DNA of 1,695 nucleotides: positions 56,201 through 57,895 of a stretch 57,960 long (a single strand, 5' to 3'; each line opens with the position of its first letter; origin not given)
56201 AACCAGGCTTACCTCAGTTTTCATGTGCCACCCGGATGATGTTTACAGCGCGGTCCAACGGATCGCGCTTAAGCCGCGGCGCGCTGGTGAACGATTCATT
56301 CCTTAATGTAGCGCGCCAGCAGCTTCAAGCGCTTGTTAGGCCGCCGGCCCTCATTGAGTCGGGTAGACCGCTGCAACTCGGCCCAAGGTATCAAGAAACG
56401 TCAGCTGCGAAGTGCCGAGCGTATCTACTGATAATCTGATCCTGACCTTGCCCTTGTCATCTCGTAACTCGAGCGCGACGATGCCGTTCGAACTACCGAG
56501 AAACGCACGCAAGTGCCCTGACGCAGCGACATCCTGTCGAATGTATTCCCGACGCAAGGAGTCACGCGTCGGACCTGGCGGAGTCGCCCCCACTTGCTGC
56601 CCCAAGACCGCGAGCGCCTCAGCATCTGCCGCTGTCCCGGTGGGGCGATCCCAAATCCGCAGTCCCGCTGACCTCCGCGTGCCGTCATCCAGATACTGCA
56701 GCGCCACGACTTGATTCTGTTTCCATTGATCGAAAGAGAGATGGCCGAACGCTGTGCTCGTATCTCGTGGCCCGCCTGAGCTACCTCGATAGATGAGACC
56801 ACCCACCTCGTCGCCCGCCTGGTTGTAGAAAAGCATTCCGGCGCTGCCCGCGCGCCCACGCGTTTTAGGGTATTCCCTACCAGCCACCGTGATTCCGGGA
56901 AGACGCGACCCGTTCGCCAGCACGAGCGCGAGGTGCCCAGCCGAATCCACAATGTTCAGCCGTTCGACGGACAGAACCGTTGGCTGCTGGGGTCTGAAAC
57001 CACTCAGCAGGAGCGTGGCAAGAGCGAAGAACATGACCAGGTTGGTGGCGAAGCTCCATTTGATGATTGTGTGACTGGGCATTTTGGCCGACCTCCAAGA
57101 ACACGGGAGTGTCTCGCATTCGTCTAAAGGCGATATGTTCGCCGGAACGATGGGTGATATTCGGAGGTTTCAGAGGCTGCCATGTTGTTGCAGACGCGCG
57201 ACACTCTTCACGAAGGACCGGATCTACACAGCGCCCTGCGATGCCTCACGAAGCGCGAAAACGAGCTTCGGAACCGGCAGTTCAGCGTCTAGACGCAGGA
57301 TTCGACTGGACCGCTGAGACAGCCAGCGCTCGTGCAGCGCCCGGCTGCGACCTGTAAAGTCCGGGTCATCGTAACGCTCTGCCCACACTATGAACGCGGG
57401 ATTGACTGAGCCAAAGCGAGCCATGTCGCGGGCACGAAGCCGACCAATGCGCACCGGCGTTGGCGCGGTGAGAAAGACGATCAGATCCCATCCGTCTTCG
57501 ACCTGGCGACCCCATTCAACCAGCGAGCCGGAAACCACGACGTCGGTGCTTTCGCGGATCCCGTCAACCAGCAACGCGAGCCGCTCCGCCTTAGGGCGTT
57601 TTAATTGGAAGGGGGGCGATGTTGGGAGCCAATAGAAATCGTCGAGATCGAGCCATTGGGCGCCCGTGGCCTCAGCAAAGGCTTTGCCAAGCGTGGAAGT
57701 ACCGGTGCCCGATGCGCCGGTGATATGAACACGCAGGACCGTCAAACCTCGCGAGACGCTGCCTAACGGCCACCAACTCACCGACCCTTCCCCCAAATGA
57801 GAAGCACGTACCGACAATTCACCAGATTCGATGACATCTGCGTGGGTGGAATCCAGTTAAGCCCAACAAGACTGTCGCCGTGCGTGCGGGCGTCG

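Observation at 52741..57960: Integron-type gene-cassette array: attC-like hairpins (RYYYAAC...GTTRRRY) follow successive short unrelated ORFs, with no integrase in the window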

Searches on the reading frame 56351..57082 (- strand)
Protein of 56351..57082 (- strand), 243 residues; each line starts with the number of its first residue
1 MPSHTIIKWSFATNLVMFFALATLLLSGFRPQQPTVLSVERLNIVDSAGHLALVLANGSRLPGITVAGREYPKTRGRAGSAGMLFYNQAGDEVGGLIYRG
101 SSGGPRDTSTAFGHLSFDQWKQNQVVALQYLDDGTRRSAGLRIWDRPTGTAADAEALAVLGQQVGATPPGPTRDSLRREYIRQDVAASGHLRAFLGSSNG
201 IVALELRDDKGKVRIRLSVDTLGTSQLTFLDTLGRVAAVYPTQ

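Call 8: find_encoding_contigs(protein=window:56351-57082:-, flank=10000, max_places=8)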
Protein window:56351-57082:- (243 aa): 4 contigs read that carry it; 4 places shown.
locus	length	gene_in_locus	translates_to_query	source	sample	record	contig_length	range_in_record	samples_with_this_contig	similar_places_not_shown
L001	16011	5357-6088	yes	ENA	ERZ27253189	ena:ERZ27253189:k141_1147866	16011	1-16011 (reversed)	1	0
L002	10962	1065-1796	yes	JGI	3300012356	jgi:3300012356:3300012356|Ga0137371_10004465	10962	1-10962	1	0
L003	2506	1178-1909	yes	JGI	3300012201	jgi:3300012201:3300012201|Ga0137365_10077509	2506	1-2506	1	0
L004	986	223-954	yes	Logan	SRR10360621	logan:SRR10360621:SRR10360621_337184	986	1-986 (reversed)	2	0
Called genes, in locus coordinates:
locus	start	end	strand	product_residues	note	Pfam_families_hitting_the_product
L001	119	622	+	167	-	PF10077:DUF2314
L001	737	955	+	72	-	-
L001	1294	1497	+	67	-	-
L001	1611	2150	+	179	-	-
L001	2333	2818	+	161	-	-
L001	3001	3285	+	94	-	-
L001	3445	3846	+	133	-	PF00903:Glyoxalase (weak)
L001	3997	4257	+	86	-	PF04226:Transgly_assoc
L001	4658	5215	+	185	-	PF13238:AAA_18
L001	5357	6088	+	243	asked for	-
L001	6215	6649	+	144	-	PF16747:Adhesin_E (faint)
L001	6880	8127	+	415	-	-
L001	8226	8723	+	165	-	PF04978:MST, PF05163:DinB, PF12867:DinB_2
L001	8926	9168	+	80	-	PF03795:YCII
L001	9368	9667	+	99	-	PF09413:DUF2007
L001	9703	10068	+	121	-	-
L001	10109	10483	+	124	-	-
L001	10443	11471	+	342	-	PF03747:ADP_ribosyl_GH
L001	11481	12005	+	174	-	PF13302:Acetyltransf_3, PF00583:Acetyltransf_1, PF13523:Acetyltransf_8 (weak)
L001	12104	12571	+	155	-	-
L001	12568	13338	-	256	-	PF01503:PRA-PH (faint), PF03819:MazG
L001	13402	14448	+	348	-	PF01168:Ala_racemase_N, PF00842:Ala_racemase_C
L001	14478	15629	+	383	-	PF01676:Metalloenzyme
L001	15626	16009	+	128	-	PF00383:dCMP_cyt_deam_1, PF08211:dCMP_cyt_deam_2, PF26947:CDL (weak)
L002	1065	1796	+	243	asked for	-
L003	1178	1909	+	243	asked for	-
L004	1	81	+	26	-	?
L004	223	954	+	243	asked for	-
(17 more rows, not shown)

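Call 9: search_protein_families(library=pfam, proteins=[window:56351-57082:-], max_evalue=0.01)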
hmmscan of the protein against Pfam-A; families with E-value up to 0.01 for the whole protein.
window:56351-57082:- (243 aa): 0 families

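Call 34: find_related_loci(query=L001:119-622:+, collection=metagenome_contigs, flank=10000)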
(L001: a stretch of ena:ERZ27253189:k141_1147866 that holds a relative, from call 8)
Query L001:119-622:+ (167 aa) in metagenome_contigs; peptide patterns used: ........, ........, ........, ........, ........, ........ (x = any residue, [..] = any of these).
205 stretches matched a pattern; 45 encode a relative of the query (tblastn E <= 1e-3); 45 distinct loci.
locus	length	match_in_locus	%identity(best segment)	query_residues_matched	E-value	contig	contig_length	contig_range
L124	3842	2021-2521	100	1-167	1e-111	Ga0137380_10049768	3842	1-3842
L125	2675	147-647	100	1-167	2e-114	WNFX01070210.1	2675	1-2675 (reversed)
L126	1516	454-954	100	1-167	1e-118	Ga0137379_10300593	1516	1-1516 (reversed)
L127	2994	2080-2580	99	1-167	5e-112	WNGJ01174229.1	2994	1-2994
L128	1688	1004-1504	98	1-167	4e-116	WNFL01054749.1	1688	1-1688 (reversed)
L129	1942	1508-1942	99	1-145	4e-99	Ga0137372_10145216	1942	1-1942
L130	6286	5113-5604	74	1-164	3e-81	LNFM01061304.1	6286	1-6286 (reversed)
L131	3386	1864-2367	70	1-167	2e-78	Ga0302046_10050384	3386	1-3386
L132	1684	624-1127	69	1-167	4e-80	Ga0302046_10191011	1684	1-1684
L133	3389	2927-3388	71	1-153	6e-73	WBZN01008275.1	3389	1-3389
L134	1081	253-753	69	1-167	3e-77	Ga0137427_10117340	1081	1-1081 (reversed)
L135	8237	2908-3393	70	6-167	9e-72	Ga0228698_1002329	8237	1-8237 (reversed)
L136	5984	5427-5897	69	10-166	1e-71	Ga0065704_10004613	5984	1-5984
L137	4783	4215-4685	70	10-166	1e-71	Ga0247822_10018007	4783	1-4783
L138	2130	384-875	68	3-167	1e-73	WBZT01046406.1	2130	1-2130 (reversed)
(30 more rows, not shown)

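Call 68: search_protein_families(library=padloc, proteins=[window:56351-57082:-, L001:737-955:+, L001:952-1165:+], max_evalue=0.001)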
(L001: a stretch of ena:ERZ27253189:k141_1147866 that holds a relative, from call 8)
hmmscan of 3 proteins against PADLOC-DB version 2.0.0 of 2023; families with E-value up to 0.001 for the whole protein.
window:56351-57082:- (243 aa): 0 families

L001:737-955:+ (72 aa): 0 families

L001:952-1165:+ (70 aa): 0 families

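Call 69: search_protein_families(library=pfam, proteins=[L001:737-955:+, L001:952-1165:+, L001:1611-2150:+, L001:2333-2818:+, L001:3001-3285:+, L001:3445-3846:+, L001:3997-4257:+], max_evalue=0.1)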
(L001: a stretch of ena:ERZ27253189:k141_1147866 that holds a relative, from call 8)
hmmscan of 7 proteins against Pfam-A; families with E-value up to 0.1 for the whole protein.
L001:737-955:+ (72 aa): 3 families
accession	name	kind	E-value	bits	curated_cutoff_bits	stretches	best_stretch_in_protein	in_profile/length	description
PF15919.11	HicB_lk_antitox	-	9.9e-05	22.9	27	1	8-61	1-54/123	HicB_like antitoxin of bacterial toxin-antitoxin system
PF21748.3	UPF0150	-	0.0003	21.1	27.3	1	15-40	16-41/64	UPF0150-like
PF21834.1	DUF6894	-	0.027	15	24.1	0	36-67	22-53/69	Domain of unknown function (DUF6894)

L001:952-1165:+ (70 aa): 1 family
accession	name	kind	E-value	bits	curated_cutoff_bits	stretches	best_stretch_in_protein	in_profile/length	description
PF07927.17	HicA_toxin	-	1.3e-10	41.6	27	1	10-65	2-58/58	HicA toxin of bacterial toxin-antitoxin,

L001:1611-2150:+ (179 aa): 1 family
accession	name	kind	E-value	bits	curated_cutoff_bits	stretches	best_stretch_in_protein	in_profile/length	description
PF19675.4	ORC3_ins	-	0.024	15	28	1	26-121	39-130/232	Origin recognition complex subunit 3 insertion domain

L001:2333-2818:+ (161 aa): 4 families
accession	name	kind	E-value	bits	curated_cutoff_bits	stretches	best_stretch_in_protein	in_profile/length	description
PF07332.16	Phage_holin_3_6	-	0.028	14.9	28.4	1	8-61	42-97/116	Putative Actinobacterial Holin-X, holin superfamily III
PF11139.14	SfLAP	-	0.037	13.9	35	1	4-66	32-102/213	Sap, sulfolipid-1-addressing protein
PF14110.11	DUF4282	-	0.081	14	27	0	3-54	14-63/86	Domain of unknown function (DUF4282)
PF01027.25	Bax1-I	-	0.092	13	34.1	0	5-56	7-61/207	Inhibitor of apoptosis-promoting Bax1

L001:3001-3285:+ (94 aa): 0 families

L001:3445-3846:+ (133 aa): 2 families
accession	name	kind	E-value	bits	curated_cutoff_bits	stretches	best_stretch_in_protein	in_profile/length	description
PF00903.31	Glyoxalase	-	4.2e-06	27.6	20.6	1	10-126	7-120/121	Glyoxalase/Bleomycin resistance protein/Dioxygenase superfamily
PF19097.5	Snu56_snRNP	-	0.0063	15.7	25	1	9-38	380-409/438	Snu56-like U1 small nuclear ribonucleoprotein component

L001:3997-4257:+ (86 aa): 1 family
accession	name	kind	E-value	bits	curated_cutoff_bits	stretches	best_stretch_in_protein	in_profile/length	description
PF04226.18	Transgly_assoc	-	4.5e-10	40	25.3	1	33-82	1-49/49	Transglycosylase associated protein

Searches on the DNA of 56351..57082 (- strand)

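Call 49: search_with_rna_model(model_id=R1, sources=[L001, L124, L125, L126, L127, L128, L129, L055, L035, L024, L021, L007, L014], max_evalue=0.01)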
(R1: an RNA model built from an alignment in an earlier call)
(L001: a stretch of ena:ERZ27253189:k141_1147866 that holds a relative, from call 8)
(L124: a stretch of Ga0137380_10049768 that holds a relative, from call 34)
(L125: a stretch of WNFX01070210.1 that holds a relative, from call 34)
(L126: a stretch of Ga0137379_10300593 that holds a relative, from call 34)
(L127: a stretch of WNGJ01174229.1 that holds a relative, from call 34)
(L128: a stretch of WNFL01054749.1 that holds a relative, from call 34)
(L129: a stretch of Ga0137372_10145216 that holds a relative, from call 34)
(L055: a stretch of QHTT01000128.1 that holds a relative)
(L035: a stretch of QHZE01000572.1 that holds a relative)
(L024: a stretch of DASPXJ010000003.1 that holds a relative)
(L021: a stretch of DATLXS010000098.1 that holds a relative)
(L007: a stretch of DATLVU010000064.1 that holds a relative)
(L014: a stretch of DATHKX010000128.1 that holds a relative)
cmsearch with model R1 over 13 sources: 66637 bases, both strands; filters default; matches with E-value up to 0.01: 64.
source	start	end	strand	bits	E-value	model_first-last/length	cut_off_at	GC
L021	5265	5354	+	105.8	3.1e-27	1-102/102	no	0.57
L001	617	706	+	104.8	6e-27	1-102/102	no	0.58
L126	952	1041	+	104.8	6e-27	1-102/102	no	0.58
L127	2578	2667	+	104.8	6e-27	1-102/102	no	0.58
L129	3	92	+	103.5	1.4e-26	1-102/102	no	0.59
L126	63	152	-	103.2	1.7e-26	1-102/102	no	0.54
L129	1411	1500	+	103.1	1.8e-26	1-102/102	no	0.54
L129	710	799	+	102.5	2.7e-26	1-102/102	no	0.58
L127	584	673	+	102.1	3.3e-26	1-102/102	no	0.53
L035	2969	3058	+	101.9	3.8e-26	1-102/102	no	0.58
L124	2519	2608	+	101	6.8e-26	1-102/102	no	0.57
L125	645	734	+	101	6.8e-26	1-102/102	no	0.57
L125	1353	1442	+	100.9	7.4e-26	1-102/102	no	0.54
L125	49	139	+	100.4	1e-25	1-102/102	no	0.56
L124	3227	3316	+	99.8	1.5e-25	1-102/102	no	0.54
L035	1457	1546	+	99.8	1.5e-25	1-102/102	no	0.58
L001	21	111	+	99.7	1.6e-25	1-102/102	no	0.56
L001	3867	3956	+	95.6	2.2e-24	1-102/102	no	0.6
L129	1053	1145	+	94.9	3.5e-24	1-102/102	no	0.56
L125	2458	2547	+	94.9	3.6e-24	1-102/102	no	0.57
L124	84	185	+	94.2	5.4e-24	1-102/102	no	0.61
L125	1756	1843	+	92.4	1.7e-23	1-102/102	no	0.53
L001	4296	4385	+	90.7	5.3e-23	1-102/102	no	0.6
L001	1511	1600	+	89.5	1.1e-22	1-102/102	no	0.59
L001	1180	1266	+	85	2.1e-21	1-102/102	no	0.55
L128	1502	1594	+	84.9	2.2e-21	1-102/102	no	0.57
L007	115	215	-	84.7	2.5e-21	1-102/102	no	0.54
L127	1975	2072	+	83.9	4.2e-21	1-102/102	no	0.61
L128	903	995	+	82.4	1.1e-20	1-102/102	no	0.6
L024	2056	2187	+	82.1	1.4e-20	1-102/102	no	0.57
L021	5619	5749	+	79.5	7.3e-20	1-102/102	no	0.58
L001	2212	2314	+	79.5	7.3e-20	1-102/102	no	0.61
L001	6098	6186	+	77.7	2.4e-19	1-102/102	no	0.58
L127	12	141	+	75.1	1.2e-18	1-102/102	no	0.56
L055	175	314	+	74.9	1.5e-18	1-102/102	no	0.66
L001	2837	2966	+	74.8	1.5e-18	1-102/102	no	0.58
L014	572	711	-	73.8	2.9e-18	1-102/102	no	0.59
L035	223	324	+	71.7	1.1e-17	1-102/102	no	0.6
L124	514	624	+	55.5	4e-13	1-102/102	no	0.62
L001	3280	3418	+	46.6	1.2e-10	1-102/102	no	0.61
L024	2555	2611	+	44.8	4e-10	1-69/102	3'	0.49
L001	6633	6696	+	43.2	1.1e-09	1-102/102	no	0.61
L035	3554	3604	+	37.5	4.3e-08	1-51/102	3'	0.61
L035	2969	3058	-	33.7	5.1e-07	1-102/102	no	0.58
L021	5265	5354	-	33.4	6e-07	1-102/102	no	0.57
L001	617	706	-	33.4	6.2e-07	1-102/102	no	0.58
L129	710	799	-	32.2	1.3e-06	1-102/102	no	0.58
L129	1053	1145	-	32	1.5e-06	1-102/102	no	0.56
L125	1756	1843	-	32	1.6e-06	1-102/102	no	0.53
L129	3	92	-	31.7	1.9e-06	1-102/102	no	0.59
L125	1353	1442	-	31.2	2.5e-06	1-102/102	no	0.54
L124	2519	2608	-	30.7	3.6e-06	1-102/102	no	0.57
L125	645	734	-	30.7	3.6e-06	1-102/102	no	0.57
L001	8760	8830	+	29.2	9.1e-06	15-85/102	no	0.51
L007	115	215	+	28.8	1.2e-05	1-102/102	no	0.54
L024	2056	2187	-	26.6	5e-05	1-102/102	no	0.57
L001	3867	3956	-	24.7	0.00017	1-102/102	no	0.6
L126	1495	1516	+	24.4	0.00021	1-22/102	3'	0.55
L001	1180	1266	-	24.1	0.00025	1-102/102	no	0.55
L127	12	141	-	23.9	0.00029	1-102/102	no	0.56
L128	903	995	-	23.6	0.00034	1-102/102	no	0.6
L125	2458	2547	-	23.4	0.00039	1-102/102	no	0.57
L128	1502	1594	-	20.7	0.0022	1-102/102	no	0.57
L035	223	324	-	19.6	0.0046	1-102/102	no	0.6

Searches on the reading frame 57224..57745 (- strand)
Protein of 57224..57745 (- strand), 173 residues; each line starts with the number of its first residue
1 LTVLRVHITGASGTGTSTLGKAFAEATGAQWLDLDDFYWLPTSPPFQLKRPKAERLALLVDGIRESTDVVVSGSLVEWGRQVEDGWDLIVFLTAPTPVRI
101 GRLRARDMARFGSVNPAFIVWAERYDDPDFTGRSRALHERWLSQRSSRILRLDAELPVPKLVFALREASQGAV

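Call 9: search_protein_families(library=pfam, proteins=[window:57224-57730:-], max_evalue=0.01)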
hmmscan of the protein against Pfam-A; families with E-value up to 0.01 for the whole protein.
window:57224-57730:- (168 aa): 1 family
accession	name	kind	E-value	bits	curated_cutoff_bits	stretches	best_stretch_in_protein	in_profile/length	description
PF13238.12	AAA_18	-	3e-08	34.6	29.4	1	2-103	2-113/128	AAA domain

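Call 68: search_protein_families(library=padloc, proteins=[window:57224-57745:-], max_evalue=0.001)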
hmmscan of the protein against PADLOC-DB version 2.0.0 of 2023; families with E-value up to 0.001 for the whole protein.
window:57224-57745:- (173 aa): 1 family
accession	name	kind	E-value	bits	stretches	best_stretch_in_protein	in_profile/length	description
PDLC02911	VakA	-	0.00014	20.4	0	6-31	5-30/163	-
